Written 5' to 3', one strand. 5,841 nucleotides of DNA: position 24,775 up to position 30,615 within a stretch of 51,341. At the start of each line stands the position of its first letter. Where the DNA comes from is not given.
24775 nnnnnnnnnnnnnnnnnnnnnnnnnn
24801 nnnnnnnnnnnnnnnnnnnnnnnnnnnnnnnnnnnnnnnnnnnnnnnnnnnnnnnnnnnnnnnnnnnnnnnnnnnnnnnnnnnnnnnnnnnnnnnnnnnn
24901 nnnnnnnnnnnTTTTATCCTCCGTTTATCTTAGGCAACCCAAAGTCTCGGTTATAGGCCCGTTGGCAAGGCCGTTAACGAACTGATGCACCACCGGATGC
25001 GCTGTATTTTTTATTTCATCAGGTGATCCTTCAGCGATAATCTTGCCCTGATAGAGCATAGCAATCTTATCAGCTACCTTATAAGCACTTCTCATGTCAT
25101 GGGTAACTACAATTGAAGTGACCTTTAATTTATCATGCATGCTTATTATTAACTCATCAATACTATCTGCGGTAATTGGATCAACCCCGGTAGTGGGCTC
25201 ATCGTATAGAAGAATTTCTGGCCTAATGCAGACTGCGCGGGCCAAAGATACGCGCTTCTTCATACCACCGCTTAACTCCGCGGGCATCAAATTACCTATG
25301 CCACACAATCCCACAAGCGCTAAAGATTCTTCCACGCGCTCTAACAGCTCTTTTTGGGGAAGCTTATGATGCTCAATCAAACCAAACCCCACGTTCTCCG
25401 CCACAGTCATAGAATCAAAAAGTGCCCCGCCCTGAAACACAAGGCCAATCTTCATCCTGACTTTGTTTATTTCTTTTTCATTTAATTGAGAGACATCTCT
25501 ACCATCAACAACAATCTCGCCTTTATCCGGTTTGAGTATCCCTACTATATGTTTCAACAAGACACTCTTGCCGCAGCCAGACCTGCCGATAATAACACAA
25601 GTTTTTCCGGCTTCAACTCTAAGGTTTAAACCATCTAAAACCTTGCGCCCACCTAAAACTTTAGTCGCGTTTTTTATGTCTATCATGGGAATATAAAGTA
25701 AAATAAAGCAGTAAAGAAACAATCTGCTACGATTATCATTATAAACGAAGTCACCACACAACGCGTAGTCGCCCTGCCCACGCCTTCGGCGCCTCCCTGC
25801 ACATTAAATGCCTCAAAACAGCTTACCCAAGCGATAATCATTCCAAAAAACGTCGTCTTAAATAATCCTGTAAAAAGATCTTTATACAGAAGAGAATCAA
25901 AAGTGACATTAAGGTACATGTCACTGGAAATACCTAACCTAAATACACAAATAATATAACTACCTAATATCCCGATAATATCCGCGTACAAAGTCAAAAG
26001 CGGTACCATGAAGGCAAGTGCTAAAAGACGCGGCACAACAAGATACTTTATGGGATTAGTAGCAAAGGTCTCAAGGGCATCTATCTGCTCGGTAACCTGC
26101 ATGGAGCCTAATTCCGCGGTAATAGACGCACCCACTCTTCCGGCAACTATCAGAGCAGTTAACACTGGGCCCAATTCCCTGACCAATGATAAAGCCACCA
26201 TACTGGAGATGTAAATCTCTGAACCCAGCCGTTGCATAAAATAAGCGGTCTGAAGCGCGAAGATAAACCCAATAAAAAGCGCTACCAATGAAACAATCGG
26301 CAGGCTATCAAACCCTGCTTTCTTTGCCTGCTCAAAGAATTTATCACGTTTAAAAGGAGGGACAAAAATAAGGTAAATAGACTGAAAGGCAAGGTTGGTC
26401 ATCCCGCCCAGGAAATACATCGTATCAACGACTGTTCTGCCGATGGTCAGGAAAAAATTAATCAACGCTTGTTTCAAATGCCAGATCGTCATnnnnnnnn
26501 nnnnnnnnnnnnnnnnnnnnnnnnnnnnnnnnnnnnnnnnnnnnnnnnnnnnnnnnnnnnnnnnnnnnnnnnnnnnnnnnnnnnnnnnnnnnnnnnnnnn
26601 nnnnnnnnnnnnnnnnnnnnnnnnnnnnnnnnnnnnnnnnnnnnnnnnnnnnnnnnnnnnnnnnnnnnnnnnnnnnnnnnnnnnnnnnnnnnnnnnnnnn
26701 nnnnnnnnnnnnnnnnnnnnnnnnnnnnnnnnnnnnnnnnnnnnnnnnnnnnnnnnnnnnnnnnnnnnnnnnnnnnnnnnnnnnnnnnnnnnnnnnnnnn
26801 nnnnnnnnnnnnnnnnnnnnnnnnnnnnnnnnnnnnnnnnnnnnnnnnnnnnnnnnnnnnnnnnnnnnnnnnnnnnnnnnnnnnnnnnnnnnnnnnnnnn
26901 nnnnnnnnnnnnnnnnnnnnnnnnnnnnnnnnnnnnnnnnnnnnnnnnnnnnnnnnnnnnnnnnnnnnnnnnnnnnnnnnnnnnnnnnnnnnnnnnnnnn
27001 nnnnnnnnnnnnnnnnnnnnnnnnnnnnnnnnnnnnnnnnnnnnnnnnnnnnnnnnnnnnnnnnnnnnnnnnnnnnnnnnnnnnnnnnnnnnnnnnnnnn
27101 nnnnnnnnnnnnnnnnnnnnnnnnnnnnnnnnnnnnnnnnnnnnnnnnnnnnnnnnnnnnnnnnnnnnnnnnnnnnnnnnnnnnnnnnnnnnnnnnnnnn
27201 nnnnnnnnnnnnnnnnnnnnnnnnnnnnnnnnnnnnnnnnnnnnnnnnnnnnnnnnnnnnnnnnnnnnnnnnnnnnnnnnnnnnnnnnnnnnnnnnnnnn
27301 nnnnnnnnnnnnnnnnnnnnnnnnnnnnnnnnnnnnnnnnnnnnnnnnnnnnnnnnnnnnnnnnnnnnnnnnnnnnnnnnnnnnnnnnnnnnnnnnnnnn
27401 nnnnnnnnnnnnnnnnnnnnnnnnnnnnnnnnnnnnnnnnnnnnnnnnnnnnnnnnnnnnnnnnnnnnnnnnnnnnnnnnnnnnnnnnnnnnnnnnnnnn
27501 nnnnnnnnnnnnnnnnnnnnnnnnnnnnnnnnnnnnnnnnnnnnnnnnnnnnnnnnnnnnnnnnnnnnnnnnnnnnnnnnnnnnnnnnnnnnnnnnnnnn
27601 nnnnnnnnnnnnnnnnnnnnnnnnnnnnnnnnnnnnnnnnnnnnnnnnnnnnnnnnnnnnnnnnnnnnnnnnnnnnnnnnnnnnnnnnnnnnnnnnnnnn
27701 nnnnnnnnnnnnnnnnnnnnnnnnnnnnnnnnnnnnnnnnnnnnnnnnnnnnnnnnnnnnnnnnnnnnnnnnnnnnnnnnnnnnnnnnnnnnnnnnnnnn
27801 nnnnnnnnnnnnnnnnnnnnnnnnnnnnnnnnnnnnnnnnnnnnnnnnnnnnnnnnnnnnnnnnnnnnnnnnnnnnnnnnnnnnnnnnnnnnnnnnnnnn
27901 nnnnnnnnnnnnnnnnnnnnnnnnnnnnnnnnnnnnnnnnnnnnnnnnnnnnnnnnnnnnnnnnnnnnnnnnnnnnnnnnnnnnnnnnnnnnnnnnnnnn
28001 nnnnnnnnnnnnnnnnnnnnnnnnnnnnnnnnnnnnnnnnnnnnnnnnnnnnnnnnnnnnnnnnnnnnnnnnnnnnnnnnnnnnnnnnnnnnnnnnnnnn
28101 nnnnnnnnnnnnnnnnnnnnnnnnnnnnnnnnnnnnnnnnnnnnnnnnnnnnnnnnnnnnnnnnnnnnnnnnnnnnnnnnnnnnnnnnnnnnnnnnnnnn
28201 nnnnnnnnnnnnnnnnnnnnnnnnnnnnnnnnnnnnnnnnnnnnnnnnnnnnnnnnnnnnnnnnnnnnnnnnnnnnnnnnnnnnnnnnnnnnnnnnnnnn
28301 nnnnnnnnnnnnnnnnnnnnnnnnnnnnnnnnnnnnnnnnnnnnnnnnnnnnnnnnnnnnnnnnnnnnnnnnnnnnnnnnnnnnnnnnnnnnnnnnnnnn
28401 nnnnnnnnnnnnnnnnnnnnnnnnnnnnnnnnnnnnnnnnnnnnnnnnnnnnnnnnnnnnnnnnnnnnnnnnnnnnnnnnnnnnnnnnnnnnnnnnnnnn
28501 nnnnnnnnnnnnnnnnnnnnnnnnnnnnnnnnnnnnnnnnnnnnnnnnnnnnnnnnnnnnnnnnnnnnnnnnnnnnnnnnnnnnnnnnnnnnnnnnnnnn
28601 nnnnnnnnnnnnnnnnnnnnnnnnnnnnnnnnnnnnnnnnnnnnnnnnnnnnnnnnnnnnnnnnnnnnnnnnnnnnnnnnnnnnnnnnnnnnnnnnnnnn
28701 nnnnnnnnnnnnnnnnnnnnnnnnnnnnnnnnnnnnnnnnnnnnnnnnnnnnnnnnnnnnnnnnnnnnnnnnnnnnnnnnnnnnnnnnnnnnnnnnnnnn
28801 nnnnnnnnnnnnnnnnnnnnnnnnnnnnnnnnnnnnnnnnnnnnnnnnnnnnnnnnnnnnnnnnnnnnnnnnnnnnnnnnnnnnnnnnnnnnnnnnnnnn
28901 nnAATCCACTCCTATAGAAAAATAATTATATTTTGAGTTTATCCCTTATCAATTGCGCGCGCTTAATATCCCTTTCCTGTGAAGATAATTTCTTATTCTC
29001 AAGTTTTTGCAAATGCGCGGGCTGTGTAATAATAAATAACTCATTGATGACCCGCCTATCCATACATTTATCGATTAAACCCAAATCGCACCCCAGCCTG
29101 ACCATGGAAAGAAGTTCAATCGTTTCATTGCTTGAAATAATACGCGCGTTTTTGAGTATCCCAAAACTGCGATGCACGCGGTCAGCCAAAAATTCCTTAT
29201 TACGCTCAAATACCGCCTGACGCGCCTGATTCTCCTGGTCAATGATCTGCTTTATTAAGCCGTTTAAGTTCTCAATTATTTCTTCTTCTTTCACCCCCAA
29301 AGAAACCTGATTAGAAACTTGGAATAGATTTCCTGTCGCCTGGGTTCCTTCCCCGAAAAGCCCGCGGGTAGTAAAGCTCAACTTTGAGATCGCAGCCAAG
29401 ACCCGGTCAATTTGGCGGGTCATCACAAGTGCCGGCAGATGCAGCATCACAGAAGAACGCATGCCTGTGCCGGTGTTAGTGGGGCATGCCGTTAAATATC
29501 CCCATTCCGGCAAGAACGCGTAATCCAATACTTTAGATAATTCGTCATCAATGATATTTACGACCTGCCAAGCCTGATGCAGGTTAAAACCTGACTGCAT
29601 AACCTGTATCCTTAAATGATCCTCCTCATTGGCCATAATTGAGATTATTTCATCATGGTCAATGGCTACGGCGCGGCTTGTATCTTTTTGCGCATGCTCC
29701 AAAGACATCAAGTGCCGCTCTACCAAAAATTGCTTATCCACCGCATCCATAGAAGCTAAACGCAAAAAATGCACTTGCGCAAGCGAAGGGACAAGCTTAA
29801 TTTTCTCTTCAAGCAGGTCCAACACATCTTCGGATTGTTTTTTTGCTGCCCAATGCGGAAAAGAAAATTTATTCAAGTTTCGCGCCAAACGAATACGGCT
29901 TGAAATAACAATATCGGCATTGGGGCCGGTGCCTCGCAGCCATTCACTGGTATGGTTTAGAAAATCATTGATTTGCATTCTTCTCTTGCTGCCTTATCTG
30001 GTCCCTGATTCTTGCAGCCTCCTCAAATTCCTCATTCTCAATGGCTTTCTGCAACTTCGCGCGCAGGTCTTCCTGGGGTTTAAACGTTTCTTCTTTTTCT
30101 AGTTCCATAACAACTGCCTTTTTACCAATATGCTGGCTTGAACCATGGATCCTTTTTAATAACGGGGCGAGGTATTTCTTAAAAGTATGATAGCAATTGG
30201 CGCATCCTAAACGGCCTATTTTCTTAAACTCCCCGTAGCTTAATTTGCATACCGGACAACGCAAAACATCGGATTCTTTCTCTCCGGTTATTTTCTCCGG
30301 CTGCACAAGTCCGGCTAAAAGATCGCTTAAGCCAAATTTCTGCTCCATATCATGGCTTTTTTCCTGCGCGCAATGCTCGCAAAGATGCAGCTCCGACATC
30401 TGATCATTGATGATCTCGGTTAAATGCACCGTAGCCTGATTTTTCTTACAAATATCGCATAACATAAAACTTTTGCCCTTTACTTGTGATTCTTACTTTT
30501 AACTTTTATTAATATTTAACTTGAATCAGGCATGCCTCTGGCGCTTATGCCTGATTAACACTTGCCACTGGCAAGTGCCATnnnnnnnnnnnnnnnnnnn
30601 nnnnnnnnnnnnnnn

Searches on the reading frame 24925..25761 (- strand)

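Call 59: search_protein_families(library=pfam, proteins=[window:24925-25761:-], max_evalue=0.00001)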
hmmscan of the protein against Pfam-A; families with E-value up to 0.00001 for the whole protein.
window:24925-25761:- (278 aa): 1 family
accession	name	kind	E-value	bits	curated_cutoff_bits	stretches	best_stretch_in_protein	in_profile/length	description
PF00005.33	ABC_tran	-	4e-34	118.6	25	1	42-191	1-137/137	ABC transporter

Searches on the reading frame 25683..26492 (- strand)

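Call 59: search_protein_families(library=pfam, proteins=[window:25683-26492:-], max_evalue=0.00001)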
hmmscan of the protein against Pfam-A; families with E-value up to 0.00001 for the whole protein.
window:25683-26492:- (269 aa): 1 family
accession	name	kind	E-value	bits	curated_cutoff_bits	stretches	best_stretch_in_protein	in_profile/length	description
PF02405.21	MlaE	-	3.4e-82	275.6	22.5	1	52-263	1-212/212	Permease MlaE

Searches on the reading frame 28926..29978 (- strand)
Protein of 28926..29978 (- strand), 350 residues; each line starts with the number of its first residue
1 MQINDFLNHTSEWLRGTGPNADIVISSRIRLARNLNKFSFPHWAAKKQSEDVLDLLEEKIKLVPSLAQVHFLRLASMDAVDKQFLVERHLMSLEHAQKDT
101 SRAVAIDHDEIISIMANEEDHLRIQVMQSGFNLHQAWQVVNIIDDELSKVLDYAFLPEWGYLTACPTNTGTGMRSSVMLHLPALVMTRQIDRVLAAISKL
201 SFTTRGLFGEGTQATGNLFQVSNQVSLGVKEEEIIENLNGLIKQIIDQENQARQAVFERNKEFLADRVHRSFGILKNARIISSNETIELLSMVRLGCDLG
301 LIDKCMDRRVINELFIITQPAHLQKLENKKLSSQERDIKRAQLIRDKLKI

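Call 59: search_protein_families(library=pfam, proteins=[window:28926-29978:-], max_evalue=0.00001)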
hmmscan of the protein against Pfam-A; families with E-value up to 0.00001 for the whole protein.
window:28926-29978:- (350 aa): 1 family
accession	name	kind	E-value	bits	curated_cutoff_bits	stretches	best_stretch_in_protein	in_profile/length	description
PF00217.24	ATP-gua_Ptrans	-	6.8e-68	228.5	22.4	1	64-251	14-202/203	ATP:guanido phosphotransferase, C-terminal catalytic domain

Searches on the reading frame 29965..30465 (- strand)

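Call 59: search_protein_families(library=pfam, proteins=[window:29965-30465:-], max_evalue=0.00001)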
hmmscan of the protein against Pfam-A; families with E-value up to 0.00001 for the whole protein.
window:29965-30465:- (166 aa): 1 family
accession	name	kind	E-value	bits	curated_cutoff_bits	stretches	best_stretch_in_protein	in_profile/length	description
PF02151.25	UVR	-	2.8e-09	36.9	21.5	1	132-159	5-32/36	UvrB/uvrC motif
